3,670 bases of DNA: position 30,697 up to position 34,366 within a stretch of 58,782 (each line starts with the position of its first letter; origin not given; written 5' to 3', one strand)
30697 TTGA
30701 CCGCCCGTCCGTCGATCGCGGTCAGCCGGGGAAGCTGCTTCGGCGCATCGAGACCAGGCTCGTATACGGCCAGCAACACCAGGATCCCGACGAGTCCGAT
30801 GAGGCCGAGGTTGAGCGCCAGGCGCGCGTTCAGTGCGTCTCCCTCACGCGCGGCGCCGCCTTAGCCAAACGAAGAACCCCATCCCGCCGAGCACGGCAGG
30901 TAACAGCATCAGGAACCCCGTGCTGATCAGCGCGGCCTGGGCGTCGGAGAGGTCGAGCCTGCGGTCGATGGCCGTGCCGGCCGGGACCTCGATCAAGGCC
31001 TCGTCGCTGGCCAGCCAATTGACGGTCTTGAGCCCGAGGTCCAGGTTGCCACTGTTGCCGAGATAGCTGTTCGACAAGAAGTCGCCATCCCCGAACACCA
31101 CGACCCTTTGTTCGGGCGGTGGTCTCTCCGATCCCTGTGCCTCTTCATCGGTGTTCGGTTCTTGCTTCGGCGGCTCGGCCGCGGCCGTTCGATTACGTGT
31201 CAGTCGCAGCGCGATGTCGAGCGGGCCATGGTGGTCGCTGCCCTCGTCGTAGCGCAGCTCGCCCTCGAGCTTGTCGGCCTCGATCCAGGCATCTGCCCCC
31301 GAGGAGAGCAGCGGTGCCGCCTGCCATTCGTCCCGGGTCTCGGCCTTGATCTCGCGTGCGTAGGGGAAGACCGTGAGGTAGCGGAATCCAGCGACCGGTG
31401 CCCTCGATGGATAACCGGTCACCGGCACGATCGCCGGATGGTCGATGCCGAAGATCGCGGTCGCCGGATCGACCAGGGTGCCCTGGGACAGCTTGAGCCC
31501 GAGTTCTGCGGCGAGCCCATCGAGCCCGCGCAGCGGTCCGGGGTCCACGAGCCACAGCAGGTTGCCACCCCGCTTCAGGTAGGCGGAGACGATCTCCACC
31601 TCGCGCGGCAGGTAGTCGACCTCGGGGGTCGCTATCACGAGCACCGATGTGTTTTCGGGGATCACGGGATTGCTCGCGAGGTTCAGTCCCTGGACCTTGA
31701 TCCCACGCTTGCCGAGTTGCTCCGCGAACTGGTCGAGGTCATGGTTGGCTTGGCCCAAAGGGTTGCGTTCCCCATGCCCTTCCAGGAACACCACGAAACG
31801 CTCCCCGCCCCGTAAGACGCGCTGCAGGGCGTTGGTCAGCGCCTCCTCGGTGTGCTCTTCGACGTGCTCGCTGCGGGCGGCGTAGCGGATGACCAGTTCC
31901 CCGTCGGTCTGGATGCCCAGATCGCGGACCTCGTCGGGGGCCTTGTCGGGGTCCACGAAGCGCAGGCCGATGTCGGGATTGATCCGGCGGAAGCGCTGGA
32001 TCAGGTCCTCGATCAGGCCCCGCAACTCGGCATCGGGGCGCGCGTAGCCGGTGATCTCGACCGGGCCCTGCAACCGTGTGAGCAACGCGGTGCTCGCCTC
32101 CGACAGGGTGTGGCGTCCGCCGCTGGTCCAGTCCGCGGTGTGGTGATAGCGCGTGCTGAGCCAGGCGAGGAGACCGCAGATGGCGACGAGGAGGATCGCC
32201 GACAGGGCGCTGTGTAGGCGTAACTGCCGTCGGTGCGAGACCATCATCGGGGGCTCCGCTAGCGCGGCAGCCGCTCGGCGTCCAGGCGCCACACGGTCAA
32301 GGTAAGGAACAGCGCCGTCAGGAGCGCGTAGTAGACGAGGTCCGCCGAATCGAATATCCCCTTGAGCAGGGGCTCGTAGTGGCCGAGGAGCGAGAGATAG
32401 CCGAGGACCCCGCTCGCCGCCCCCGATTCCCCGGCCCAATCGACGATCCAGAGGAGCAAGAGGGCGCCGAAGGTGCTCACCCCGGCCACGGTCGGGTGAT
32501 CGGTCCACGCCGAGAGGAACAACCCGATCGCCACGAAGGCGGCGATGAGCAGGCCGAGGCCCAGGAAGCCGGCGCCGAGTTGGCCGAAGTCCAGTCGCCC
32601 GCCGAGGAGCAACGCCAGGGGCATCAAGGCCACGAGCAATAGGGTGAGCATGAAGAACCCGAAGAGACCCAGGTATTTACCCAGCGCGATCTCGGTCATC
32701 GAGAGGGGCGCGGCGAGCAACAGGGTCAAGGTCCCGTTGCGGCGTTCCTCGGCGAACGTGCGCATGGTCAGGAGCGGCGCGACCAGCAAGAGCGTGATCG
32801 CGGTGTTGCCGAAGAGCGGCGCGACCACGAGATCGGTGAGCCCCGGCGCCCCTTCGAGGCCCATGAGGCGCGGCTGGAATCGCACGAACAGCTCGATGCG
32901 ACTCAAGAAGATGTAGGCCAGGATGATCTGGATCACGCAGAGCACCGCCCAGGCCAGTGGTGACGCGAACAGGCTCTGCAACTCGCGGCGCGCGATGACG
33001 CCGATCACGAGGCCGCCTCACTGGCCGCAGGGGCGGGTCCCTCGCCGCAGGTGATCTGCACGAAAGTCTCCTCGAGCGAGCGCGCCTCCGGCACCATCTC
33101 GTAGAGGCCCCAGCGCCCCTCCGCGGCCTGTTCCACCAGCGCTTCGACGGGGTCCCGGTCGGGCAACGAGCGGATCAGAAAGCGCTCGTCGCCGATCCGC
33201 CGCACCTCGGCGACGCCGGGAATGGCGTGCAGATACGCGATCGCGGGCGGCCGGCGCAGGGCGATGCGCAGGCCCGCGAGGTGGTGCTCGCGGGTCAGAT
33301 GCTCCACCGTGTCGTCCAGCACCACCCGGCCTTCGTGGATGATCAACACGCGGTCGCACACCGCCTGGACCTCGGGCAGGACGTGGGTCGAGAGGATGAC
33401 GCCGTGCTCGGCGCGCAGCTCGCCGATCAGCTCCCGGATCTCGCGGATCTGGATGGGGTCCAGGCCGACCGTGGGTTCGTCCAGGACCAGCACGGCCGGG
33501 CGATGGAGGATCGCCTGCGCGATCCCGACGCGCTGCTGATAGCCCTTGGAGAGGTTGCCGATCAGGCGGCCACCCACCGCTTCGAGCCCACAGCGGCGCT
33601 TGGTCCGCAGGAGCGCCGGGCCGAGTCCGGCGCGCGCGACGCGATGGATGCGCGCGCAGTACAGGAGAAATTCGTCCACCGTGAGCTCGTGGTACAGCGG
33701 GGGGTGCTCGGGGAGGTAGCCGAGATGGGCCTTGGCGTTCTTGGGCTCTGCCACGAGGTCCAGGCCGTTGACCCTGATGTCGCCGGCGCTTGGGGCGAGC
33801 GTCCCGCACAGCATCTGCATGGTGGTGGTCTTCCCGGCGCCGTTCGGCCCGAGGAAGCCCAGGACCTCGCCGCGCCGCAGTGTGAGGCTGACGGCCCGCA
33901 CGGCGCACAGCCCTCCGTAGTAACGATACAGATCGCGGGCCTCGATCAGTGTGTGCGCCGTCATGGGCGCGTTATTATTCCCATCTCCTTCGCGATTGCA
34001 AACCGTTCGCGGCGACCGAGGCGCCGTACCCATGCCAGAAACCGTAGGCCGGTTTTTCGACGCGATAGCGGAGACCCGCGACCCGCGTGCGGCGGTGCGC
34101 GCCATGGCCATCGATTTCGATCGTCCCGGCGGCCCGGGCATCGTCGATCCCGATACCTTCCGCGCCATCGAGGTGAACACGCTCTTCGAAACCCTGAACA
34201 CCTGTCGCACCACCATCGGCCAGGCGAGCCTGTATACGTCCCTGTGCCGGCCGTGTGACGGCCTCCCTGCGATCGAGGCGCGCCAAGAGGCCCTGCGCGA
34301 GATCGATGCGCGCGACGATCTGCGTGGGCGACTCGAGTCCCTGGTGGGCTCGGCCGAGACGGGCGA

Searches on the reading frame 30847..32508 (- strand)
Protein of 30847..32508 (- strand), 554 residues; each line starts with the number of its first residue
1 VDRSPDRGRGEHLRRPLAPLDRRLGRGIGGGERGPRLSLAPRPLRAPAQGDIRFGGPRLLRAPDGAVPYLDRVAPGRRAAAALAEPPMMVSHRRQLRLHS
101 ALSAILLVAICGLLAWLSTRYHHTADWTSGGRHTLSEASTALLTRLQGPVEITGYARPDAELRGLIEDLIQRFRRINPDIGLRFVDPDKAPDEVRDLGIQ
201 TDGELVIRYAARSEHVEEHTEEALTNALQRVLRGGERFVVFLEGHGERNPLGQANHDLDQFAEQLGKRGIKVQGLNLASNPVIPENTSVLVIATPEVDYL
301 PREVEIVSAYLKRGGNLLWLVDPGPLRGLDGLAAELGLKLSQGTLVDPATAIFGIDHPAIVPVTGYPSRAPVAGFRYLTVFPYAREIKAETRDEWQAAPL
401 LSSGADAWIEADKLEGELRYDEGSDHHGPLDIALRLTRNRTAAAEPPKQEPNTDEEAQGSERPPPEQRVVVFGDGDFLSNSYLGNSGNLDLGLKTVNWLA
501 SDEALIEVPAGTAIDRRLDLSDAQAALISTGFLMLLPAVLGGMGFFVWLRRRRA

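Call 53: search_protein_families(library=pfam, proteins=[window:30847-32508:-], max_evalue=0.001)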
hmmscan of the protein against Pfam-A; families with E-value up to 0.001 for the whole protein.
window:30847-32508:- (554 aa): 3 families
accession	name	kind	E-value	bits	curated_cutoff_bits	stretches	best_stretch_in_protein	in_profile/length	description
PF09822.16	ABC_transp_aux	-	3.4e-24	86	34.7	1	239-484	4-270/288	ABC-type uncharacterized transport system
PF14258.12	DUF4350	-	1.4e-09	38.9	30.4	1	261-493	12-178/181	Domain of unknown function (DUF4350)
PF23357.1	DUF7088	-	2.7e-09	37.6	27.8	1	131-200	3-81/105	Domain of unknown function (DUF7088)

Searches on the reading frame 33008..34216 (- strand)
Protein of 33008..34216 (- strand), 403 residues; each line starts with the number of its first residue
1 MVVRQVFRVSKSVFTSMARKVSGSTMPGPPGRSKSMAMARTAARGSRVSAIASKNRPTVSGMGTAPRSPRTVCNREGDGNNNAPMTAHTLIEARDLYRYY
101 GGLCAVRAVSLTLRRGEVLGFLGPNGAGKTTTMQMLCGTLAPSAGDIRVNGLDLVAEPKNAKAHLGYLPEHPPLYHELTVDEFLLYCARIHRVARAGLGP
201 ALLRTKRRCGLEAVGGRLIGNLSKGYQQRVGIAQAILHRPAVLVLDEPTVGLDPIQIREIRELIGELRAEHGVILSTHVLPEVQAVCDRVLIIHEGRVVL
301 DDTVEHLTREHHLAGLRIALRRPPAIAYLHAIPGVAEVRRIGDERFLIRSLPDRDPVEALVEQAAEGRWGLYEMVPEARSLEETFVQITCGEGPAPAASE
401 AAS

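Call 53: search_protein_families(library=pfam, proteins=[window:33008-34216:-], max_evalue=0.001)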
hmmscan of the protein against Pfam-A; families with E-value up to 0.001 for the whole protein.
window:33008-34216:- (403 aa): 2 families
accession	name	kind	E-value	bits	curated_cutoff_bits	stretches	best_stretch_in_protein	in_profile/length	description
PF00005.33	ABC_tran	-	3.5e-28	99.3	25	1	107-249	2-136/137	ABC transporter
PF13304.12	AAA_21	-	2.6e-10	41.3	27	1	212-278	228-298/304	AAA domain, putative AbiEii toxin, Type IV TA system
